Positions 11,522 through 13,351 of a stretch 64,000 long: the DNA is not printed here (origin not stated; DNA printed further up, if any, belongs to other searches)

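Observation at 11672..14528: Three-gene flavinylation module: FMN-binding protein, ApbE flavin transferase, and RnfD/NqrB-like membrane domain fused to an FNR-type reductase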

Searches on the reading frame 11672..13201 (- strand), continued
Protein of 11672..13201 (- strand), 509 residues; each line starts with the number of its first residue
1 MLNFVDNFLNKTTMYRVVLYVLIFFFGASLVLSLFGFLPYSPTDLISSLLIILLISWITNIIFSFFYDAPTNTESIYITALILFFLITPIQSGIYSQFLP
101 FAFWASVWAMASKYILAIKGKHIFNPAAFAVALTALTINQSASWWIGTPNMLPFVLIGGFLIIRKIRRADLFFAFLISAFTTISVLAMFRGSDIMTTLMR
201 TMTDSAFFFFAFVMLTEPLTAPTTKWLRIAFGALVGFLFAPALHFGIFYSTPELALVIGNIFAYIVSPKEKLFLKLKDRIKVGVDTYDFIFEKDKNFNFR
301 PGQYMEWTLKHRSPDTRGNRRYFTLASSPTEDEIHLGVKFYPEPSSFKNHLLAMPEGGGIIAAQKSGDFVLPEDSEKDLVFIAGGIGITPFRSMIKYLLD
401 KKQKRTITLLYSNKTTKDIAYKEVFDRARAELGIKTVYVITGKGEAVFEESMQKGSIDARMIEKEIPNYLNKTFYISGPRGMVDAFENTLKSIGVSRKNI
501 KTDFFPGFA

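Call 14: find_homologous_proteins(query=window:11672-13201:-, max_evalue=0.00001)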
Query window:11672-13201:- (509 aa): 7940 proteins with E <= 0.00001 among 8000 candidates; the best 120 are listed.
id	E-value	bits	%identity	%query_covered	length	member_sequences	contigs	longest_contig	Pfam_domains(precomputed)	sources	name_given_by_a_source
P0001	0.0e+0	1129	100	100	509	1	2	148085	PF00175.27,PF03116.21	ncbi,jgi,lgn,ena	ncbi:MAG: RnfABCDGE type electron transport complex subunit D [Candidatus Paceibacterota bacterium]|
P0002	0.0e+0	1016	89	100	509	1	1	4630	PF00175.27,PF03116.21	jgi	jgi:ferredoxin-NADP reductase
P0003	0.0e+0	1013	88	100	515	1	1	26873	PF00175.27,PF03116.21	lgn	-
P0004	2.0e-286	969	83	100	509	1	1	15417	PF00175.27,PF03116.21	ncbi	-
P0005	1.6e-270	916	80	97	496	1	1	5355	PF00175.27,PF03116.21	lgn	-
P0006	5.9e-265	898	79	97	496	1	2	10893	PF00175.27,PF03116.21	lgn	-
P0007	2.2e-259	880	76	100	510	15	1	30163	PF00175.27,PF03116.21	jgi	-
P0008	1.2e-258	877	76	100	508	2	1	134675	PF00175.27,PF03116.21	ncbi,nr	ncbi:MAG: RnfABCDGE type electron transport complex subunit D [Candidatus Nomurabacteria bacterium]|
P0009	5.7e-256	868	75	100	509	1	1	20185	PF00175.27,PF03116.21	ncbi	-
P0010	2.3e-254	863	73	100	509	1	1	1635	PF00175.27,PF03116.21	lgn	-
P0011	3.5e-254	862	73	100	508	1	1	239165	PF00175.27,PF03116.21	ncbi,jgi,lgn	ncbi:MAG: RnfABCDGE type electron transport complex subunit D [Candidatus Paceibacterota bacterium]|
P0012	2.6e-253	860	74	100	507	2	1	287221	PF00175.27,PF03116.21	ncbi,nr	ncbi:MAG: RnfABCDGE type electron transport complex subunit D [Candidatus Nomurabacteria bacterium]|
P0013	8.1e-253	858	72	100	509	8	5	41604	PF00175.27,PF03116.21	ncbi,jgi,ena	-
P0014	1.7e-251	854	74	100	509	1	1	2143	PF00175.27,PF03116.21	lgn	-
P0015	2.4e-251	853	74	100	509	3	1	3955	PF00175.27,PF03116.21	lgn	-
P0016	2.8e-251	853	73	100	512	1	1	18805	PF00175.27,PF03116.21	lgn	-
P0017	2.3e-250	850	73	100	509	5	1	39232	PF00175.27,PF03116.21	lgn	-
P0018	1.4e-248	844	71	100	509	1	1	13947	PF00175.27,PF03116.21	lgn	-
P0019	1.0e-247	841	72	100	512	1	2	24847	PF00175.27,PF03116.21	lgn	-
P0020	1.6e-247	840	73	100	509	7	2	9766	PF00175.27,PF03116.21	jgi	-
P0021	9.2e-247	838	71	100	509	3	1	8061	PF00175.27,PF03116.21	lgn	-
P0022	1.6e-246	837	75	97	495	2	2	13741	PF00175.27,PF03116.21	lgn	-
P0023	6.2e-246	835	74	97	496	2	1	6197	PF00175.27,PF03116.21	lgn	-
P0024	1.7e-244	830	69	100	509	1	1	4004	PF00175.27,PF03116.21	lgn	-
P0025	2.2e-243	827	72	100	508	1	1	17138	PF00175.27,PF03116.21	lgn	-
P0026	3.2e-242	823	70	100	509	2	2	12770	PF00175.27,PF03116.21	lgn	-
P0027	3.5e-242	823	72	97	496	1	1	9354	PF00175.27,PF03116.21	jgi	jgi:ferredoxin-NADP reductase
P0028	3.9e-242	823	71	100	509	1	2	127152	PF00175.27,PF03116.21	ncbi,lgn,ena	-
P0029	5.5e-242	822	74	97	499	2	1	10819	PF00175.27,PF03116.21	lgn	-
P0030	9.4e-242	821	71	100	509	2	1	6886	PF00175.27,PF03116.21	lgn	-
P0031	1.9e-241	820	70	100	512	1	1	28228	PF00175.27,PF03116.21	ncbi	-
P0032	3.3e-240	816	70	100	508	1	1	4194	PF00175.27,PF03116.21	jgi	jgi:ferredoxin-NADP reductase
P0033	1.8e-239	814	71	100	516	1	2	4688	PF00175.27,PF03116.21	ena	-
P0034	3.9e-239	813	71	100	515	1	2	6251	PF00175.27,PF03116.21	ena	-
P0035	6.4e-239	812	71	100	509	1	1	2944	PF00175.27,PF03116.21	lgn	-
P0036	8.7e-239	812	71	100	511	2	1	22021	PF00175.27,PF03116.21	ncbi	-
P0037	1.0e-238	811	69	100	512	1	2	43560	PF00175.27,PF03116.21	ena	-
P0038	1.2e-236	804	71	97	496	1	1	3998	PF00175.27,PF03116.21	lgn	-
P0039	5.3e-236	802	71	100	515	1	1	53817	PF00175.27,PF03116.21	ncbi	-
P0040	8.1e-236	802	69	100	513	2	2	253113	PF00175.27,PF03116.21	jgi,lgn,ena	jgi:ferredoxin-NADP reductase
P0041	2.6e-231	787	68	100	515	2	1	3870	PF00175.27,PF03116.21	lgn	-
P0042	9.2e-230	782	67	100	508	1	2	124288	PF00175.27,PF03116.21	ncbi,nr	ncbi:MAG: RnfABCDGE type electron transport complex subunit D [Candidatus Pacebacteria bacterium]|nr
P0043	9.9e-229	778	67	100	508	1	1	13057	PF00175.27,PF03116.21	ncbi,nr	ncbi:MAG: glycine betaine catabolism [Patescibacteria group bacterium]|nr:glycine betaine catabolism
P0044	1.9e-228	778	67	100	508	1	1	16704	PF00175.27,PF03116.21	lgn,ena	-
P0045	6.8e-228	776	67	100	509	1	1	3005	PF00175.27,PF03116.21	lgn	-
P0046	8.6e-226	769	65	100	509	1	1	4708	PF00175.27,PF03116.21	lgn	-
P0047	1.2e-225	768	64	100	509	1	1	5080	PF00175.27,PF03116.21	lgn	-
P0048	1.7e-225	768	68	100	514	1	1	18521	PF00175.27,PF03116.21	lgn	-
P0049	1.8e-225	768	66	100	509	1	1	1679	PF00175.27,PF03116.21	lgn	-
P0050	3.3e-225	767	66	100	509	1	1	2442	PF00175.27,PF03116.21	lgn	-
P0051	1.1e-224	765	65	100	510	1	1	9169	PF00175.27,PF03116.21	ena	-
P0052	3.0e-224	764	66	100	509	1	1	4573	PF00175.27,PF03116.21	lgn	-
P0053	2.2e-222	757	65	100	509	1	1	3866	PF00175.27,PF03116.21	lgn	-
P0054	4.4e-222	757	67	97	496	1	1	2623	PF00175.27,PF03116.21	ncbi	-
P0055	4.8e-222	756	66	97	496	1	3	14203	PF00175.27,PF03116.21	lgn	-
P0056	3.1e-220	750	66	100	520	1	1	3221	PF00175.27,PF03116.21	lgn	-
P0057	4.9e-220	750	66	97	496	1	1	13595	PF00175.27,PF03116.21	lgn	-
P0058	7.9e-220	749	64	100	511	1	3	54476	PF00175.27,PF03116.21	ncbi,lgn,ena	-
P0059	1.1e-219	749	67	97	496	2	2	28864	PF00175.27,PF03116.21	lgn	-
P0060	3.7e-219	747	65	100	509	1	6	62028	PF00175.27,PF03116.21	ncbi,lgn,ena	-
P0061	5.5e-218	743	65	100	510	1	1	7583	PF00175.27,PF03116.21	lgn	-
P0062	3.6e-216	737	65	100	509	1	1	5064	PF00175.27,PF03116.21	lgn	-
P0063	6.1e-216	736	64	100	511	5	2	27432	PF00175.27,PF03116.21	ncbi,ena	-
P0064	1.3e-214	732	63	100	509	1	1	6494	PF00175.27,PF03116.21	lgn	-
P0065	1.7e-213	728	62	100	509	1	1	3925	PF00175.27,PF03116.21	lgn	-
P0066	3.9e-213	727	63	100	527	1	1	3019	PF00175.27,PF03116.21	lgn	-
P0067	9.3e-212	722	65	100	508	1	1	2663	PF00175.27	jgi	jgi:glycine betaine catabolism B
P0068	1.2e-211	722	63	100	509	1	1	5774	PF00175.27,PF03116.21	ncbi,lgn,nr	ncbi:MAG: RnfABCDGE type electron transport complex subunit D [Candidatus Lloydbacteria bacterium]|n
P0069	1.5e-211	722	68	97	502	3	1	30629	PF00175.27,PF03116.21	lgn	-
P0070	7.5e-209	713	64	100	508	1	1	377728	PF00175.27,PF03116.21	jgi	-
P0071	2.5e-208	711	63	100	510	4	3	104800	PF00175.27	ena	-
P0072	3.0e-208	711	62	100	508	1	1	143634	PF00175.27,PF03116.21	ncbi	-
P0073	8.5e-208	709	62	100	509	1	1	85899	PF00175.27,PF03116.21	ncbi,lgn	-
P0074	4.0e-207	707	63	97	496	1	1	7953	PF00175.27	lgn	-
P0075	6.5e-207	706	62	100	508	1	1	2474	PF00175.27,PF03116.21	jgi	jgi:ferredoxin-NADP reductase/Na+-translocating ferredoxin:NAD+ oxidoreductase RnfD subunit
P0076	7.2e-207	706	62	100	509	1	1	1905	PF00175.27,PF03116.21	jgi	jgi:glycine betaine catabolism B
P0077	1.6e-206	705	61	100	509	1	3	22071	PF00175.27,PF03116.21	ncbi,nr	ncbi:MAG: RnfABCDGE type electron transport complex subunit D [Patescibacteria group bacterium]|nr:R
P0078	5.5e-205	700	62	100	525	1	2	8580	PF00175.27,PF08030.18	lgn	-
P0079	7.0e-205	700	63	97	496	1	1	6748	PF00175.27,PF03116.21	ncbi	-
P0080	1.6e-204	699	63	100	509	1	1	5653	PF00175.27,PF03116.21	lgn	-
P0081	2.3e-203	695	61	97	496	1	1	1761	PF00175.27,PF03116.21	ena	-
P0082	4.3e-203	694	60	100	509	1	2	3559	PF00175.27,PF03116.21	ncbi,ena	-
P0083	1.1e-201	689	63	97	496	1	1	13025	PF00175.27,PF03116.21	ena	-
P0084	1.4e-201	689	61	100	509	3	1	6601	PF00175.27,PF03116.21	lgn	-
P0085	3.7e-201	687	63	97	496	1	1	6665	PF00175.27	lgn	-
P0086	3.2e-200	684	62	97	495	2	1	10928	PF00175.27,PF03116.21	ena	-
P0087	4.5e-200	684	60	100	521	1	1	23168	PF00175.27,PF03116.21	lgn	-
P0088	5.6e-199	680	61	97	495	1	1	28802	PF00175.27,PF03116.21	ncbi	-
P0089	6.8e-199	680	60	99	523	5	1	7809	PF00175.27,PF03116.21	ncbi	-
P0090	2.8e-196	671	60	100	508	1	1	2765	PF00175.27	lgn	-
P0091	3.2e-196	671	58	100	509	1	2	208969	PF00175.27,PF03116.21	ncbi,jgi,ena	-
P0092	4.6e-196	671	60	100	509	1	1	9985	PF00175.27,PF03116.21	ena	-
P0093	4.7e-196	671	59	100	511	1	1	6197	PF00175.27,PF03116.21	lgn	-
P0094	1.7e-195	669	59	99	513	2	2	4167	PF00175.27,PF03116.21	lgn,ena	-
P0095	1.9e-194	665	59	100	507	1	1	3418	PF00175.27,PF03116.21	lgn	-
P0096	5.4e-194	664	58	100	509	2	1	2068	PF00175.27,PF03116.21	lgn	-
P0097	3.2e-192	658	59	100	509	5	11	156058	PF00175.27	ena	-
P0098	5.4e-192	657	58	100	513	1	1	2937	PF00175.27,PF03116.21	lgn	-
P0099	3.0e-191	655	58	99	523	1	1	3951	PF00175.27,PF03116.21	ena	-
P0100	5.2e-191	654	59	99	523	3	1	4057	PF00175.27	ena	-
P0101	6.3e-191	654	58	100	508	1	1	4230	PF00175.27,PF03116.21,PF00970.31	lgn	-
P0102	1.1e-190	653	58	100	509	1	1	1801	PF00175.27,PF03116.21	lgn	-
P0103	1.6e-190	652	58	100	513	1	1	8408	PF00175.27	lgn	-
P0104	1.6e-190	652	58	100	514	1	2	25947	PF00175.27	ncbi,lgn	-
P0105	3.5e-190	651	58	100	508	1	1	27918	PF00175.27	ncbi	-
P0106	7.1e-190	650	57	100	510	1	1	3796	PF00175.27,PF03116.21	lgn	-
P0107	2.1e-189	649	58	100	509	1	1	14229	PF00175.27,PF03116.21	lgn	-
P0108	3.2e-189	648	59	97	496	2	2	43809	PF00175.27,PF03116.21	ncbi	-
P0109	3.3e-189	648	56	100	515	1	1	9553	PF00175.27,PF03116.21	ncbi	-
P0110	8.2e-189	647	57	100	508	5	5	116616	PF00175.27,PF03116.21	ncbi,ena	-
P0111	1.4e-188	646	57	100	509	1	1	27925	PF00175.27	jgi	jgi:glycine betaine catabolism B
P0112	1.4e-188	646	57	100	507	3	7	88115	PF00175.27,PF03116.21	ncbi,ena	-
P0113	2.5e-188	645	57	100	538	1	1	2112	PF00175.27,PF03116.21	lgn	-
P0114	3.9e-188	645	59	99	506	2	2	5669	PF00175.27,PF03116.21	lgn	-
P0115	6.9e-188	644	57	100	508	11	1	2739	PF00175.27,PF00970.31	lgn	-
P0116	1.6e-187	643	58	100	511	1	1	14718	PF00175.27,PF03116.21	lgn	-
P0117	3.4e-187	641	58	100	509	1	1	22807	PF00175.27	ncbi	-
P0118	4.3e-187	641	56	100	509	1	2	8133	PF00175.27,PF03116.21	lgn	-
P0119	4.7e-187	641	58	100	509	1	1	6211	PF00175.27,PF03116.21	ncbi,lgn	-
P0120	5.7e-187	641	58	100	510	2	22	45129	PF00175.27,PF03116.21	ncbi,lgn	-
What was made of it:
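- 11672..13201 (-): Gene 3: fusion protein (509 aa), an RnfD/NqrB-like membrane domain plus an FNR-type reductase. 100% identical to an NCBI protein from a Candidatus Paceibacterota MAG (call 14).
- NCBI names the protein 'RnfABCDGE type electron transport complex subunit D' (call 14).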

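Call 20: find_related_loci(query=A1, collection=genome_contigs, flank=8000)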
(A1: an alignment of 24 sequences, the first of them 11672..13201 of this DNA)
Query A1 (509 aa) in genome_contigs; peptide patterns used: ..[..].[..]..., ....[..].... (x = any residue, [..] = any of these).
599 stretches matched a pattern (row limit reached: there are more); 567 encode a relative of the query (tblastn E <= 1e-3); the best 80 are kept; 80 distinct loci.
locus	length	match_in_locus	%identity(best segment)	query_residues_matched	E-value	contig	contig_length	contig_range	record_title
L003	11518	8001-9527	83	1-509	0e+0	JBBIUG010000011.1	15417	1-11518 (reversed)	MAG: Candidatus Nomurabacteria bacterium isolate STF170223_bin_48 NODE_883_length_15417_cov_4.468038, whole genome shotg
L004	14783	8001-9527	75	1-509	0e+0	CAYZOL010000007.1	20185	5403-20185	MAG TPA_asm: uncultured Candidatus Saccharibacteria bacterium isolate SRP342105_co1_326 genome assembly, contig: NODE_35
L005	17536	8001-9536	74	1-509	0e+0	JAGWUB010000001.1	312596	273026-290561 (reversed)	MAG: Patescibacteria group bacterium isolate REEB387 contig-150_4, whole genome shotgun sequence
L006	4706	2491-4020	75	1-509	0e+0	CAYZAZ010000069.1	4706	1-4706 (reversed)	MAG TPA_asm: uncultured Gammaproteobacteria bacterium isolate SRP050083_co7_250 genome assembly, contig: NODE_22826_leng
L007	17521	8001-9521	74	2-509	0e+0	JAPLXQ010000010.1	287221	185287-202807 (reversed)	MAG: Candidatus Nomurabacteria bacterium isolate LacPavin_0818_WC45_MAG_33_35 LacPavin_0818_WC45_scaffold_96302, whole g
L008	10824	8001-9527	73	1-509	0e+0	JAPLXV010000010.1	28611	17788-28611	MAG: Candidatus Nomurabacteria bacterium isolate LacPavin_0419_WC90_MAG_34_11 LacPavin_0419_WC90_scaffold_211550, whole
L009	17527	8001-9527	71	1-509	0e+0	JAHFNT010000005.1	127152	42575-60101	MAG: Candidatus Nomurabacteria bacterium isolate nzgw487 NODE_108_length_127153_cov_5.038156, whole genome shotgun seque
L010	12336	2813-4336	67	2-509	0e+0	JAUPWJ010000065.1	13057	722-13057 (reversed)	MAG: Patescibacteria group bacterium isolate erpe_2018_sw_45hr_WHONDRS-SW48-000100_B_bin.30 scaffold_1245035, whole geno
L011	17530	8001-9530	64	1-508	0e+0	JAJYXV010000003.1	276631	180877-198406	MAG: bacterium isolate FK3.bin69 NODE_32_length_276631_cov_1.910421, whole genome shotgun sequence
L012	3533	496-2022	60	1-509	0e+0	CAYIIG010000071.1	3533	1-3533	MAG TPA_asm: uncultured Candidatus Saccharibacteria bacterium isolate ERP119705_co20_252 genome assembly, contig: NODE_4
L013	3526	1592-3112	60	5-508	0e+0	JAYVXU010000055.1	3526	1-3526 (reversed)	MAG: Candidatus Adlerbacteria bacterium isolate GL85_DN_metabinner_15 GL85_DN_metabinner_15_54, whole genome shotgun seq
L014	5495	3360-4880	59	5-508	0e+0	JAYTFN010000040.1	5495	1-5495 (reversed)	MAG: Candidatus Adlerbacteria bacterium isolate GFS_2183 GFS_2183_39, whole genome shotgun sequence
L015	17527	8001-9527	60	1-509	0e+0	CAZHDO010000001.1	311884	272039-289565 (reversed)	MAG TPA_asm: uncultured Candidatus Saccharibacteria bacterium isolate SRP284006_co1_584 genome assembly, contig: NODE_12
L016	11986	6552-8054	59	1-509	0e+0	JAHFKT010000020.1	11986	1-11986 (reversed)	MAG: Candidatus Yanofskybacteria bacterium isolate nzgw416 NODE_3740_length_11987_cov_3.668043, whole genome shotgun seq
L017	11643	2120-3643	57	2-509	0e+0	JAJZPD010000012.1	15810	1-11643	MAG: bacterium isolate SKS1.bin112 NODE_6630_length_15810_cov_2.305618, whole genome shotgun sequence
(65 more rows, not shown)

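Call 24: predict_structure(alignment_id=A1)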
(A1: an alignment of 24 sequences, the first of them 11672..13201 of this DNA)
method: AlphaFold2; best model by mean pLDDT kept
length: 509 residues; sequences in the alignment: 24
mean_pLDDT: 78.9   pTM: 0.67
mean pLDDT of the five models: 78.9, 76.8, 76.4, 74.3, 73.2
residues with pLDDT >= 90: 122; 70-90: 266; 50-70: 95; < 50: 26
segments of 3 or more residues with pLDDT < 50: 244-250, 312-324, 506-509
pLDDT, mean of each block of 10 residues (from residue 1): 71 76 93 87 88 91 76 77 79 72 86 68 67 66 76 91 77 86 88 86 82 67 73 81 49 69 64 83 87 78 63 43 57 81 72 84 64 88 86 91 94 90 94 95 83 90 93 86 87 91 55
secondary structure, 60 per line:
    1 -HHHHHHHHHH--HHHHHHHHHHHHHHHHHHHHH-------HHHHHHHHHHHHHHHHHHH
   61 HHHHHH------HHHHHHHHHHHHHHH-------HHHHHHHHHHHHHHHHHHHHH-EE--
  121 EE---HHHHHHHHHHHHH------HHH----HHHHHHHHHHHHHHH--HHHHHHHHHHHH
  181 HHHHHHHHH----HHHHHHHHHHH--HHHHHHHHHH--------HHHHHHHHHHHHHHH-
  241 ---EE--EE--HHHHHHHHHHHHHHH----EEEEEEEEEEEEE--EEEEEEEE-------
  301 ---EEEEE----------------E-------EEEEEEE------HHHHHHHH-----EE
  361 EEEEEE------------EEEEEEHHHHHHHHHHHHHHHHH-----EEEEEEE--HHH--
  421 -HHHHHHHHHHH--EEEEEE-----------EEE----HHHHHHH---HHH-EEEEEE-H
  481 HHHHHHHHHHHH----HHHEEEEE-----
elements in order: H2-11 H14-34 H42-66 H73-87 H95-115 H126-138 H152-166 H169-189 H194-204 H207-216 H225-239 H252-266 E271-283 E286-293 E304-308 E333-339 H346-353 E359-366 E379-384 H385-401 E407-413 H422-432 E435-440 E452-454 H459-465 E473-478 H480-492 E500-504
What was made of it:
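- The AlphaFold model is of moderate quality (pLDDT 78.9, pTM 0.67; call 24) and has a single chain.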

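Call 28: fold_search(model_id=the predicted structure, library=pdb)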
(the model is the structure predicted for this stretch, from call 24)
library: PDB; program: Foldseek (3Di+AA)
matches with E <= 10: 1302; with E <= 0.001: 303
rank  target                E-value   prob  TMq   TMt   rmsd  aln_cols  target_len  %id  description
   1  6o0a                  5.2e-15  1.00  0.43  0.55   8.0       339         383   19  Crystal structure of flavohemoglobin from Malassezia yamatoensis with bound FAD and heme determined by iron SAD phasing (released 2019-03-06)
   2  5ogx                  1.3e-14  1.00  0.41  0.61   3.0       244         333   22  Crystal structure of Amycolatopsis cytochrome P450 reductase GcoB. (released 2018-07-04)
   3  4eh1_A                1.5e-14  1.00  0.39  0.80   3.6       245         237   19  Crystal Structure of the Flavohem-like-FAD/NAD Binding Domain of Nitric Oxide Dioxygenase from Vibrio cholerae O1 biov (released 2012-04-25)
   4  1gvh                  2.3e-14  1.00  0.42  0.53   6.9       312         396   17  The X-ray structure of ferric Escherichia coli flavohemoglobin reveals an unespected geometry of the distal heme pocket (released 2002-08-06)
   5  4g1v                  4.6e-14  1.00  0.40  0.50   9.9       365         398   17  X-ray structure of yeast flavohemoglobin (released 2012-11-14)
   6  4eh1_B                7.3e-14  1.00  0.40  0.81   3.5       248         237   18  Crystal Structure of the Flavohem-like-FAD/NAD Binding Domain of Nitric Oxide Dioxygenase from Vibrio cholerae O1 biov (released 2012-04-25)
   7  7tnv                  1.7e-13  1.00  0.41  0.73   3.9       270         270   22  Crystal Structure Of Human NADH-Cytochrome B5 Reductase T117S Mutant (released 2023-04-12)
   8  8qt6                  2.5e-13  1.00  0.36  0.44  17.2       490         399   14  Cryo-EM structure of Streptococcus pneumoniae NADPH oxidase (released 2024-07-24)
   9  2r6h_D                2.8e-13  1.00  0.40  0.70   5.5       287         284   18  Crystal structure of the domain comprising the NAD binding and the FAD binding regions of the NADH:ubiquinone oxidored (released 2007-09-11)
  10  3w2e                  3.2e-13  1.00  0.39  0.70   4.1       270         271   21  Crystal structure of oxidation intermediate (20 min) of NADH-cytochrome b5 reductase from pig liver (released 2013-07-17)
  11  4wqm                  3.8e-13  1.00  0.39  0.58   3.7       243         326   22  Structure of the toluene 4-monooxygenase NADH oxidoreductase T4moF, K270S K271S variant (released 2015-09-09)
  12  8qta                  5.2e-13  1.00  0.35  0.44  16.8       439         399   16  Cryo-EM structure of Streptococcus pneumoniae NADPH oxidase F397A mutant in complex with NADPH (released 2024-07-24)
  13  2r6h_A                9.1e-13  1.00  0.39  0.68   6.1       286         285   17  Crystal structure of the domain comprising the NAD binding and the FAD binding regions of the NADH:ubiquinone oxidored (released 2007-09-11)
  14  1qx4_A                1.0e-12  1.00  0.40  0.73   4.0       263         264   23  Structrue of S127P mutant of cytochrome b5 reductase (released 2004-09-14)
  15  7qty                  1.1e-12  1.00  0.40  0.71   5.9       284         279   20  X-ray structure of FAD domain of NqrF of Klebsiella pneumoniae (released 2022-02-09)
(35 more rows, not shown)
